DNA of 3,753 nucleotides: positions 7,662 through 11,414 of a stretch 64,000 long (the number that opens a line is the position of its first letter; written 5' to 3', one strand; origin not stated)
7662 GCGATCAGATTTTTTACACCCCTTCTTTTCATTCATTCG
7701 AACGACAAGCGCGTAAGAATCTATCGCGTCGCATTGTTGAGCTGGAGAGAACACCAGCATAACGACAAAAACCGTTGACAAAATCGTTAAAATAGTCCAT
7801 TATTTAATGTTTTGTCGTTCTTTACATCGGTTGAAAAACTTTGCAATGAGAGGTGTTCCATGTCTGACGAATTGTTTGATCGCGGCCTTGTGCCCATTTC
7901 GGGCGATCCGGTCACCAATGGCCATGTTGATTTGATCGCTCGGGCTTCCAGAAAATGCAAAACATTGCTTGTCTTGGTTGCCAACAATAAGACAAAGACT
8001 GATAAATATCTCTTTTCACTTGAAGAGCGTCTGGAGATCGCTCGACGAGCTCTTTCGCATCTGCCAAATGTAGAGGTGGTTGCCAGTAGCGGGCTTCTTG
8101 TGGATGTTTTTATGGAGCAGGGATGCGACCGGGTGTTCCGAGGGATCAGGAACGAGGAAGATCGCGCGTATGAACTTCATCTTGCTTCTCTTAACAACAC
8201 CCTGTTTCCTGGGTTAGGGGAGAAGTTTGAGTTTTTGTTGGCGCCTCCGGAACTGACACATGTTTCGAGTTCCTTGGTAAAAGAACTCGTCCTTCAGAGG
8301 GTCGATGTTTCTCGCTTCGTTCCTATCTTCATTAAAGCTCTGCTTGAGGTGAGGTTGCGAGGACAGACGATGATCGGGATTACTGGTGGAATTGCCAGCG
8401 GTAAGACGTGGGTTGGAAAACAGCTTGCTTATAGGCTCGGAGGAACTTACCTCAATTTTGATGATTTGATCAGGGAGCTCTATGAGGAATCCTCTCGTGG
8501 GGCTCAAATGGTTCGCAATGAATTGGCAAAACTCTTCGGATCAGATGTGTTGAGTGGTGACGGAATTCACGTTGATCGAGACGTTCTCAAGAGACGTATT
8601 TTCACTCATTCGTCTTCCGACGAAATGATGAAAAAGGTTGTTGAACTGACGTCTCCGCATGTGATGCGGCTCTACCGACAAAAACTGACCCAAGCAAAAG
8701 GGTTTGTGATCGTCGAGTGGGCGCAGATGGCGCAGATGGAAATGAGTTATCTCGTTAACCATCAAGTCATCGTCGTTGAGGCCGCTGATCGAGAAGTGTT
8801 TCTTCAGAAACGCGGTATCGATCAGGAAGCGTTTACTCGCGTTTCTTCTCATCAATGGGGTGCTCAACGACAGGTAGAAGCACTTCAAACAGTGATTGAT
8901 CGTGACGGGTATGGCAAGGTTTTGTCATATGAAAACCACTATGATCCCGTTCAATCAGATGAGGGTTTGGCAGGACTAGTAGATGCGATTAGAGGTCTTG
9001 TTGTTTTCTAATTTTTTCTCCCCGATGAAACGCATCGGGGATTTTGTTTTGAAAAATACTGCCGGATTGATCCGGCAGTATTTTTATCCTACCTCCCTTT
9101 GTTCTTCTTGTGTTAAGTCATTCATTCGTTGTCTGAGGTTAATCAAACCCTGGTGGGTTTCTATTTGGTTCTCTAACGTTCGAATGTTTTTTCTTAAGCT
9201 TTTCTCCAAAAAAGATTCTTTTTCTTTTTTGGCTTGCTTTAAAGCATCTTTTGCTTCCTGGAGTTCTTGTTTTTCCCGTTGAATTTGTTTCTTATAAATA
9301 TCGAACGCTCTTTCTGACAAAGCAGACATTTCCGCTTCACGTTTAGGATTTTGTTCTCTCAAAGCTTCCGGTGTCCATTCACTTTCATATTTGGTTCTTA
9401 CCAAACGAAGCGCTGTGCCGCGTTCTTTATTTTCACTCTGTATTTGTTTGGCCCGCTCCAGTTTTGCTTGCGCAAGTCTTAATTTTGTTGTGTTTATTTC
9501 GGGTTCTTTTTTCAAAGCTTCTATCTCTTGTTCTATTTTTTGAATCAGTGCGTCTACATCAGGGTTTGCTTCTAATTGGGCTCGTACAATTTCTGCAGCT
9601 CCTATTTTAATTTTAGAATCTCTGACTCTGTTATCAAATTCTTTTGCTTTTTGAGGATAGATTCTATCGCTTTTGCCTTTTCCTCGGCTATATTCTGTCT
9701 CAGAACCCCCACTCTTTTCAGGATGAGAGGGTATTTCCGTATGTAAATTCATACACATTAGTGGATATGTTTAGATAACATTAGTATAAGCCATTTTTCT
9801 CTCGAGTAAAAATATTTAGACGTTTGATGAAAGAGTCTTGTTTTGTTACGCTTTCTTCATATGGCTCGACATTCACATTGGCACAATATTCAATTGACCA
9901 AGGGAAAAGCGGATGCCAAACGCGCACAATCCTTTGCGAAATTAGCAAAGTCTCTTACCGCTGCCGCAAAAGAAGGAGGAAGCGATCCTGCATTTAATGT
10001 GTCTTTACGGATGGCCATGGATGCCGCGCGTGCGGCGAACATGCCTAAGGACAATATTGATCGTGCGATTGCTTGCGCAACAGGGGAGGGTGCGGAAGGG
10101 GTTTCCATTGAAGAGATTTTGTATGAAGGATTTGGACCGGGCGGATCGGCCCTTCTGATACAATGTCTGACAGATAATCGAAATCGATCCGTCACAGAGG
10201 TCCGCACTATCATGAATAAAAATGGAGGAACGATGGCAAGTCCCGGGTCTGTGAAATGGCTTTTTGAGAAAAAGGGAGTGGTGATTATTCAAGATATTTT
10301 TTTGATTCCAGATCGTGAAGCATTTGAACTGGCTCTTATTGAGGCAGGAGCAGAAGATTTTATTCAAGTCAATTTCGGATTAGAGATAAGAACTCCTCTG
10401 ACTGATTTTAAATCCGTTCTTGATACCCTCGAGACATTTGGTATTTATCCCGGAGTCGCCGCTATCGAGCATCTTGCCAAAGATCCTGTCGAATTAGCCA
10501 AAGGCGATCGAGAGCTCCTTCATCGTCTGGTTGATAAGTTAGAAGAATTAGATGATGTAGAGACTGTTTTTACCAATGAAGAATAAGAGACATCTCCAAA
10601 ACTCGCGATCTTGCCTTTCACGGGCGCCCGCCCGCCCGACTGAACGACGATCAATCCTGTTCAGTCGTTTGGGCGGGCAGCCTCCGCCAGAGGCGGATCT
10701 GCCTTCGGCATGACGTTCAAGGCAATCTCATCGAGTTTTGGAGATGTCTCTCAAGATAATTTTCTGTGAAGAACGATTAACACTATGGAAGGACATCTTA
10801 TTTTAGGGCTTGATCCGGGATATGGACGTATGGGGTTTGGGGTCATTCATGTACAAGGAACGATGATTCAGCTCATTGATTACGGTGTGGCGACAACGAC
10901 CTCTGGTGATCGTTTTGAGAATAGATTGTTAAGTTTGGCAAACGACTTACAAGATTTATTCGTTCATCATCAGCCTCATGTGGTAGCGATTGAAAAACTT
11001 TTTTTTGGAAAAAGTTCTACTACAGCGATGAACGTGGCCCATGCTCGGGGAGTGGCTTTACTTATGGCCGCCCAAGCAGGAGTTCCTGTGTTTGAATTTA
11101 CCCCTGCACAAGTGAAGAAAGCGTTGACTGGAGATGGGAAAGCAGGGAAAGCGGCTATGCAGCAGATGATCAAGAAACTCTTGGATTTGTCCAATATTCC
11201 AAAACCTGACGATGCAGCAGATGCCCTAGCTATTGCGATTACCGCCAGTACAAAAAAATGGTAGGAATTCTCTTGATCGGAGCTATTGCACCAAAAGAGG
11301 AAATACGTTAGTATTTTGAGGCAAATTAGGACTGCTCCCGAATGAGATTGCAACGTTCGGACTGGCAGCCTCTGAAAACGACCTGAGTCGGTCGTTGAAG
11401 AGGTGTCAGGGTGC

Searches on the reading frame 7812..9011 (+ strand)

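Call 58: search_protein_families(library=pfam, proteins=[window:7812-9011:+], max_evalue=0.0001)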
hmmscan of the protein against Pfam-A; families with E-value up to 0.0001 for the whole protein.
window:7812-9011:+ (399 aa): 3 families
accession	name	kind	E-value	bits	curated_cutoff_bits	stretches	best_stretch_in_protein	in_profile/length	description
PF01121.26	CoaE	-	3.3e-16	59.9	27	1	187-366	2-176/180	Dephospho-CoA kinase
PF01467.32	CTP_transf_like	-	1.5e-12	48.3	21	1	32-158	7-132/133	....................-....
PF08218.17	Citrate_ly_lig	-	4.1e-07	30.3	20.9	1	30-97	7-70/182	Citrate lyase ligase C-terminal domain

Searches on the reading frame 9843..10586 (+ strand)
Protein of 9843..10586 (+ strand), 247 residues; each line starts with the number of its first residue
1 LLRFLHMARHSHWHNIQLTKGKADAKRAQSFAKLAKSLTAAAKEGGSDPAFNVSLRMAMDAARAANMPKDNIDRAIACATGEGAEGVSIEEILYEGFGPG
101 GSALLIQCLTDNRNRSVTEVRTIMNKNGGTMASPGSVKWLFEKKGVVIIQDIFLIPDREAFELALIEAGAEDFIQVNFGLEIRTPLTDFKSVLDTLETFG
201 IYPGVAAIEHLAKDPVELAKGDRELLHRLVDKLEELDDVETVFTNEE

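Call 7: search_protein_families(library=pfam, proteins=[window:9843-10586:+], max_evalue=0.01)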
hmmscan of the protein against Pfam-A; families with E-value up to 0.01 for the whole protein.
window:9843-10586:+ (247 aa): 2 families
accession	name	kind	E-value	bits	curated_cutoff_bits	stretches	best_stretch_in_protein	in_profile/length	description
PF01709.26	Transcrip_reg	-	2.6e-46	157.7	27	1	90-245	2-159/160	TACO1/YebC second and third domain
PF20772.2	TACO1_YebC_N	-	4.7e-27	94.7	36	1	11-82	1-73/73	TACO1/YebC protein N-terminal domain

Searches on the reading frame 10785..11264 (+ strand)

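Call 7: search_protein_families(library=pfam, proteins=[window:10785-11264:+], max_evalue=0.01)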
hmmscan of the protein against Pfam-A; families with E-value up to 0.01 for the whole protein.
window:10785-11264:+ (159 aa): 1 family
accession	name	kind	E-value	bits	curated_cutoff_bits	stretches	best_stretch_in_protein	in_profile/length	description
PF02075.23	RuvC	-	1.8e-46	158.2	22.2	1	6-153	1-147/148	Crossover junction endodeoxyribonuclease RuvC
